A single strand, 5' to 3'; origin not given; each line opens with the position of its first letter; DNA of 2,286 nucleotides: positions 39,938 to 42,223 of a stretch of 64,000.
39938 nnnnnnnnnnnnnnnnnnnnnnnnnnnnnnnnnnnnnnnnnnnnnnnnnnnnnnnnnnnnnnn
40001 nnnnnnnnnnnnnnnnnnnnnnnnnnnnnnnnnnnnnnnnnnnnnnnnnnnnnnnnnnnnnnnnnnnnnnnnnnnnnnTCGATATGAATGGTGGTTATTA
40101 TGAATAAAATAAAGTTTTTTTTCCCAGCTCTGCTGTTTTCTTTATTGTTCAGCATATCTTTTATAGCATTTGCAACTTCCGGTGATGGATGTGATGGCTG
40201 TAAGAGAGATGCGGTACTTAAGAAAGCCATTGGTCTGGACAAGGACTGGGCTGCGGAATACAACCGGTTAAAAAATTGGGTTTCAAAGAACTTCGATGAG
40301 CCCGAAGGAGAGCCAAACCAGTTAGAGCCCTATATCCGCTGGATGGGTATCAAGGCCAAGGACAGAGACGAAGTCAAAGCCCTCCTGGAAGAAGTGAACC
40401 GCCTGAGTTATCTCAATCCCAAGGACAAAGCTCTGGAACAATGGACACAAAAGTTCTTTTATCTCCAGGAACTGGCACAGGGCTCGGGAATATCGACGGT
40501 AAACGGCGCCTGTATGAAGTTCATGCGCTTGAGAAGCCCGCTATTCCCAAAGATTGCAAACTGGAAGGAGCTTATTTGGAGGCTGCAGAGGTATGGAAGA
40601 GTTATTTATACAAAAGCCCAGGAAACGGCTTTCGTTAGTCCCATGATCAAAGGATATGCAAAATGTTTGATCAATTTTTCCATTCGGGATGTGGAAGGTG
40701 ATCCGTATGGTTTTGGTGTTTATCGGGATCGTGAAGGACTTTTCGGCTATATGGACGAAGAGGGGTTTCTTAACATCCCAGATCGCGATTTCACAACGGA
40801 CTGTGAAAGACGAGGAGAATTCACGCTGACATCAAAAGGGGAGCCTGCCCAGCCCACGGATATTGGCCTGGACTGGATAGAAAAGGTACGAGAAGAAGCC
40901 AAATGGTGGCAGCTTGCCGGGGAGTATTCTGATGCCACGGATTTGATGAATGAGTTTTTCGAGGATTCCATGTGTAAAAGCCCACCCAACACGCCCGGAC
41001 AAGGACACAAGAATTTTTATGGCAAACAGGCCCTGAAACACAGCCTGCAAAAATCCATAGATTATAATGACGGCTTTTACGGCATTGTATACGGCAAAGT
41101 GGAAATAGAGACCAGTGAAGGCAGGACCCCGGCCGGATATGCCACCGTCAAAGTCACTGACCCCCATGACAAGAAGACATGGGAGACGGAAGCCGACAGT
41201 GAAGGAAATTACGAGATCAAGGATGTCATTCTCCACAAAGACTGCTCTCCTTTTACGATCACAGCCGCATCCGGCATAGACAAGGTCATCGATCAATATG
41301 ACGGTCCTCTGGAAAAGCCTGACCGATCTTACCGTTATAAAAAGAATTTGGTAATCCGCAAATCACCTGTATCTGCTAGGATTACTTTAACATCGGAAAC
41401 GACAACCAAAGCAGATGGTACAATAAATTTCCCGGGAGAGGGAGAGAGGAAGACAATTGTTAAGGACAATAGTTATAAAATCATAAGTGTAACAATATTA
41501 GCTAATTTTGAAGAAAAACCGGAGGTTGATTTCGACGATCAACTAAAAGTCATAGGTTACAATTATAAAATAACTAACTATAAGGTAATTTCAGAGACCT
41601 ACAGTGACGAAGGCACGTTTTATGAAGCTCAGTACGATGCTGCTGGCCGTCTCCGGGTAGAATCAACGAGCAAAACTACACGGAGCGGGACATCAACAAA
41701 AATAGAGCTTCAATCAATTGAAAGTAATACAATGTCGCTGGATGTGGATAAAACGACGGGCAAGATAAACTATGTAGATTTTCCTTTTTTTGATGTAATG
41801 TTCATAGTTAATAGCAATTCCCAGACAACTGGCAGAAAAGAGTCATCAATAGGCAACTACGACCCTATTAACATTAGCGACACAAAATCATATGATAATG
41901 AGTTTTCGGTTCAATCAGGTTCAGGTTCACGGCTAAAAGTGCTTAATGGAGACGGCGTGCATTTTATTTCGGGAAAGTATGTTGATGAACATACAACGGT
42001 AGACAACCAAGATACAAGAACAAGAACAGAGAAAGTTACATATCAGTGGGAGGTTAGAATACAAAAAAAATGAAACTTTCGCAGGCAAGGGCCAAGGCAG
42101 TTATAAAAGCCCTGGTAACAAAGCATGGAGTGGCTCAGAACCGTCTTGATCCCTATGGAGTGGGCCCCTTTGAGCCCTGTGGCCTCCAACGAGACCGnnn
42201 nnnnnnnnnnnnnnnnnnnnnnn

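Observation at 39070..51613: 12.5-kb block of eleven co-directional exported/membrane proteins, mostly unrecognisable; a candidate novel envelope/surface module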

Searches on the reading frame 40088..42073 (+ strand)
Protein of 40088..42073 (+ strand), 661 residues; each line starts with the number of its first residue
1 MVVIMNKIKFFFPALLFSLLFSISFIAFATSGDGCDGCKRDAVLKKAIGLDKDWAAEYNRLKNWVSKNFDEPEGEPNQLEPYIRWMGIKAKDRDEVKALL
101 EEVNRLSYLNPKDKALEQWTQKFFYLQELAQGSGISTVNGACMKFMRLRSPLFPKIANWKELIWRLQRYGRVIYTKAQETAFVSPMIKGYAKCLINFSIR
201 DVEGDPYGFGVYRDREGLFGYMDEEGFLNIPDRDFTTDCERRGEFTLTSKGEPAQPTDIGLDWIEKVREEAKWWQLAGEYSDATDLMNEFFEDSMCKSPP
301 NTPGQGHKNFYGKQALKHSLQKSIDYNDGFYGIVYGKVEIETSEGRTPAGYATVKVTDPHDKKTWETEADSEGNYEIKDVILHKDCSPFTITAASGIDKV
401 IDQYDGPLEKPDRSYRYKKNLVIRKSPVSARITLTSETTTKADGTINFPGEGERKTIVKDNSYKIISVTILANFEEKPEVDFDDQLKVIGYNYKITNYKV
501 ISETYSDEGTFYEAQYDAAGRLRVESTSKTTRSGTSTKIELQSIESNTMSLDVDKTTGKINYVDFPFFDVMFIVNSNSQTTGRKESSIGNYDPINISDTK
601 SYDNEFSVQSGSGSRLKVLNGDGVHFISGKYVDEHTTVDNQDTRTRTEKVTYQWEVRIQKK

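Call 4: search_protein_families(library=pfam, max_evalue=0.01, proteins=[window:40088-42073:+])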
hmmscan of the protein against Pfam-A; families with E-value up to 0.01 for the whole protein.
window:40088-42073:+ (661 aa): 0 families

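Call 9: search_protein_families(library=ncbifam, max_evalue=0.01, proteins=[window:40088-42073:+])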
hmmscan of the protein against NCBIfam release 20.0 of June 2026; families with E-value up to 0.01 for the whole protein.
window:40088-42073:+ (661 aa): 0 families

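Call 11: find_encoding_contigs(protein=window:40088-42073:+, flank=10000, max_places=10)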
Protein window:40088-42073:+ (661 aa): no gene with exactly this product is on record in the collection.
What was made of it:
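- Tried and rejected: An exact-product look-up of G2 failed because the ORF start differs from the called gene (call 11).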

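Call 19: find_homologous_proteins(query=window:40088-42073:+, max_evalue=0.001)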
Query window:40088-42073:+ (661 aa): 63 proteins with E <= 0.001 among 6851 candidates.
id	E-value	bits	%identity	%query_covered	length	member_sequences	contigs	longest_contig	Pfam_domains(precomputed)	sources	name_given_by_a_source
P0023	0.0e+0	1519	100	99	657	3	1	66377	-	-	-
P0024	3.9e-232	790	89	58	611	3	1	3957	-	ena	-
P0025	8.3e-229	779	87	58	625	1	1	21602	-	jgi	-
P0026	1.7e-227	775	88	57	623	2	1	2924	-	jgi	jgi:hypothetical protein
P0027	8.1e-224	763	86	58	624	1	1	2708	-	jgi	-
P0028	1.8e-205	702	72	64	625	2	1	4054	-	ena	-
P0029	9.9e-167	574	59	68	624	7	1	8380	-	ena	-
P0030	1.8e-142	494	47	79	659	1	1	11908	-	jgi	jgi:hypothetical protein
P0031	1.7e-130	455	50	65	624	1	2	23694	-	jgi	jgi:hypothetical protein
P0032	3.8e-130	453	55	58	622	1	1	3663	-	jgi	jgi:hypothetical protein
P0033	8.3e-126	439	50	65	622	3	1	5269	-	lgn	-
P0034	2.4e-125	437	43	82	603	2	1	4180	-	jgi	-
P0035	4.7e-124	433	50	62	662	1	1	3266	-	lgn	-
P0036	5.3e-124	433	52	58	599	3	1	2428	-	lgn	-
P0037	1.1e-122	429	53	58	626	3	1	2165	-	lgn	-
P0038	6.5e-121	423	56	53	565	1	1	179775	-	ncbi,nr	ncbi:MAG: carboxypeptidase-like regulatory domain-containing protein [Clostridiales bacterium]|nr:ca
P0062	2.0e-93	332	40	62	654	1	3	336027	-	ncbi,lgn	-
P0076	6.4e-57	211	33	66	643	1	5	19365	PF13620.13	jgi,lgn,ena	-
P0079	1.2e-17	82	96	7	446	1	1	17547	-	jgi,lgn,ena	-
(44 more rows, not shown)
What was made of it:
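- On CarboxypepD_reg / transthyretin-like domain, G2: Homologue P0076 has PF13620 (call 19).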

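Call 20: find_encoding_contigs(protein=P0025, flank=10000, max_places=2)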
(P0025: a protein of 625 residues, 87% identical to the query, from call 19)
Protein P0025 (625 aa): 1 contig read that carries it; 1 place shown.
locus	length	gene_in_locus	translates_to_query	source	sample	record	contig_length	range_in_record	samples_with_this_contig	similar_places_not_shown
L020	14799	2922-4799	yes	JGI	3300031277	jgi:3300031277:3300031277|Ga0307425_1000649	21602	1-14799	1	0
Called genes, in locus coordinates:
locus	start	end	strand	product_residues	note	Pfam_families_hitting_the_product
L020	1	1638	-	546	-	?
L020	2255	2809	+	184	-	-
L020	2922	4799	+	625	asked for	-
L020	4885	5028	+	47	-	-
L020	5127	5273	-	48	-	-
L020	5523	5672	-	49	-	-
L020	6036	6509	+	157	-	PF02627:CMD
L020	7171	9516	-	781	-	PF01839:FG-GAP (faint), PF13517:FG-GAP_3, PF07593:UnbV_ASPIC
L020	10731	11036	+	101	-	PF01381:HTH_3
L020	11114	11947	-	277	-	-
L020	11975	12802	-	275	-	-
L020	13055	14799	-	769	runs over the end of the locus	PF00515:TPR_1 (faint), PF07719:TPR_2 (faint), PF13174:TPR_6 (faint), PF13176:TPR_7 (faint), PF13181:TPR_8 (faint), PF13414:TPR_11 (faint), PF17874:TPR_MalT (weak), PF13424:TPR_12 (weak), +5 more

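Call 21: find_encoding_contigs(protein=P0038, flank=10000, max_places=2)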
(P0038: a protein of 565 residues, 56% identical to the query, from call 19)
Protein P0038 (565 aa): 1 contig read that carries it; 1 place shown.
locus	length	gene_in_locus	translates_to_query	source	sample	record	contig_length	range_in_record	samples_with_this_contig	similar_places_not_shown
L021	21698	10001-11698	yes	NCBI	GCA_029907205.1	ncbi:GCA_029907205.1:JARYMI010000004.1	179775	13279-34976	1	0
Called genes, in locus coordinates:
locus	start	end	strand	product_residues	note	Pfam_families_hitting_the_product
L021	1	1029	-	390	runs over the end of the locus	PF13439:Glyco_transf_4 (faint), PF00534:Glycos_transf_1, PF13692:Glyco_trans_1_4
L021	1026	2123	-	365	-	PF00534:Glycos_transf_1, PF13692:Glyco_trans_1_4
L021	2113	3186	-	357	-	PF00534:Glycos_transf_1, PF13692:Glyco_trans_1_4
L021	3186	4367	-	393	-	PF00534:Glycos_transf_1, PF13692:Glyco_trans_1_4, PF13524:Glyco_trans_1_2 (weak)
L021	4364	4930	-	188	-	-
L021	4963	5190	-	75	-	-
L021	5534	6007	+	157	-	PF02481:DNA_processg_A (weak), PF18306:LDcluster4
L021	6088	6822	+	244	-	PF01416:PseudoU_synth_1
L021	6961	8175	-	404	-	-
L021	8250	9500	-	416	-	-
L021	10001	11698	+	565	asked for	-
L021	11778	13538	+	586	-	PF03577:Peptidase_C69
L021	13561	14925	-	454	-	PF13026:DUF3887, PF01738:DLH (faint), PF12146:Hydrolase_4, PF12697:Abhydrolase_6, PF00326:Peptidase_S9 (faint), PF07859:Abhydrolase_3 (weak)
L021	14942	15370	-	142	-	PF13302:Acetyltransf_3 (weak), PF00583:Acetyltransf_1, PF13673:Acetyltransf_10, PF08445:FR47, PF13508:Acetyltransf_7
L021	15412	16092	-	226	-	PF00814:TsaD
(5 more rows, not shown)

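Call 22: find_encoding_contigs(protein=P0062, flank=10000, max_places=2)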
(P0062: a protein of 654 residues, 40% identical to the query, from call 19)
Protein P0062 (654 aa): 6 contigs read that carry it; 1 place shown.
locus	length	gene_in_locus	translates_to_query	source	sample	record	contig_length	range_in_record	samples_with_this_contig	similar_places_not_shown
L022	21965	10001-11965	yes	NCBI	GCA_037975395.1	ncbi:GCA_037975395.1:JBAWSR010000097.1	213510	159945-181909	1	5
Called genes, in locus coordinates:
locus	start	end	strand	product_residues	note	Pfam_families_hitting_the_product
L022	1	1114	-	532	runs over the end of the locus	-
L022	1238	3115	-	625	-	PF13600:DUF4140, PF13598:DUF4139, PF13620:CarboxypepD_reg, PF13715:CarbopepD_reg_2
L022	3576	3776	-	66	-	-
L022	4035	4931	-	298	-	PF00561:Abhydrolase_1, PF12146:Hydrolase_4, PF12697:Abhydrolase_6, PF12740:PETase (faint)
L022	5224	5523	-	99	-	PF13591:MerR_2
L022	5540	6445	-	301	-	PF00226:DnaJ, PF01556:DnaJ_C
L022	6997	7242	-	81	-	-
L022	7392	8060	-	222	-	PF01595:CNNM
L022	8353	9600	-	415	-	PF03051:Peptidase_C1_2, PF00112:Peptidase_C1 (faint)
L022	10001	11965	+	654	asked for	-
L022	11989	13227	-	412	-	PF00324:AA_permease, PF03845:Spore_permease, PF13520:AA_permease_2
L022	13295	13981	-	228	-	PF00753:Lactamase_B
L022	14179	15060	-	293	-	PF01545:Cation_efflux, PF16916:ZT_dimer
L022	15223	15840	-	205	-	PF01914:MarC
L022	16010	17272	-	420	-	PF01566:Nramp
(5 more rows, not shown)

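Call 40: predict_structure(alignment_id=A2)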
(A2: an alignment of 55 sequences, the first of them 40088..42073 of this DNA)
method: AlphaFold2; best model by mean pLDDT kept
length: 661 residues; sequences in the alignment: 55
mean_pLDDT: 70.9   pTM: 0.64
mean pLDDT of the five models: 70.9, 69.9, 69.8, 69.3, 69.1
residues with pLDDT >= 90: 330; 70-90: 50; 50-70: 57; < 50: 224
segments of 3 or more residues with pLDDT < 50: 1-9, 32-35, 427-435, 444-636, 655-661
pLDDT, mean of each block of 10 residues (from residue 1): 43 61 55 52 75 95 98 95 99 98 96 97 98 98 95 87 98 99 98 98 92 95 94 94 95 95 98 98 98 86 83 97 98 97 86 93 94 97 95 84 96 98 66 51 42 24 34 31 28 34 34 37 32 36 32 35 36 30 23 29 31 29 32 48 59 46 36
secondary structure, 60 per line:
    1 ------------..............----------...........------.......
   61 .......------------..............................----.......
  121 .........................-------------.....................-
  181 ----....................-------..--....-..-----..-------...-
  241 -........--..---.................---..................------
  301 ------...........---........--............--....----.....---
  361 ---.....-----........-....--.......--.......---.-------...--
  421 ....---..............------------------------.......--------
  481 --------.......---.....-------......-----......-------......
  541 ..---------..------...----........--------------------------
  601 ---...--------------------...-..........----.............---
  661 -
elements in order: H13-26 H37-47 H54-67 H80-109 H114-145 H159-179 H185-203 E216-219 E245-249 H257-273 H277-294 H307-317 H321-328 E331-342 E345-348 E353-357 E364-368 E374-381 E389-395 E398-404 E416-418 E421-424 E428-441 E466-472 E489-495 E499-503 E511-516 E522-527 E535-542 E560-562 E567-574 E604-606 E627-629 E631-640 E645-657

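Call 48: find_encoding_contigs(protein=P0079, flank=10000, max_places=4)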
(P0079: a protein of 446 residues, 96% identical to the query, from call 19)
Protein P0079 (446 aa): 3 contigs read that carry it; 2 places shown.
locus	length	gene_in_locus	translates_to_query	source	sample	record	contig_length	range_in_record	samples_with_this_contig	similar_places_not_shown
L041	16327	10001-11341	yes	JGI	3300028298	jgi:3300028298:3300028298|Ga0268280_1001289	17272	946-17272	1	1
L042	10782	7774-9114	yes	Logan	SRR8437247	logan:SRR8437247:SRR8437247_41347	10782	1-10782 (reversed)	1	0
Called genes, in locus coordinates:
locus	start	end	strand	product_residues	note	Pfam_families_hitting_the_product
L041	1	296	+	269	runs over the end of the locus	PF17930:LpxI_N, PF06230:LpxI_C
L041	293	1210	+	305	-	PF01408:GFO_IDH_MocA, PF22725:GFO_IDH_MocA_C3 (weak)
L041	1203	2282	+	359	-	PF00144:Beta-lactamase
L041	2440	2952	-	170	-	PF00565:SNase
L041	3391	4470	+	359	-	PF13173:AAA_14, PF13635:DUF4143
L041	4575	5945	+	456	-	PF00083:Sugar_tr, PF07690:MFS_1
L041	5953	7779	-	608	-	PF00884:Sulfatase, PF01663:Phosphodiest (faint), PF16347:SGSH_C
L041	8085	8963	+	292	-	PF06167:Peptidase_M90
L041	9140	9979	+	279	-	PF00691:OmpA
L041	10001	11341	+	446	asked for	-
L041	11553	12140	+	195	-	-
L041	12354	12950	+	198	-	PF04367:DUF502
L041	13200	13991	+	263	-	-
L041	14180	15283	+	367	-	-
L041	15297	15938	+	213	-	-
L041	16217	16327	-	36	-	?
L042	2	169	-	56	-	?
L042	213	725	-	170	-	PF00565:SNase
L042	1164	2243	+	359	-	PF13173:AAA_14, PF13635:DUF4143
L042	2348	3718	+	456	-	PF00083:Sugar_tr, PF07690:MFS_1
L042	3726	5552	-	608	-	PF00884:Sulfatase, PF01663:Phosphodiest (faint), PF16347:SGSH_C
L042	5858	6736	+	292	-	PF06167:Peptidase_M90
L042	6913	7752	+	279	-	PF00691:OmpA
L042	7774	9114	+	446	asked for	-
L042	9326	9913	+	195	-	-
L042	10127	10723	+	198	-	PF04367:DUF502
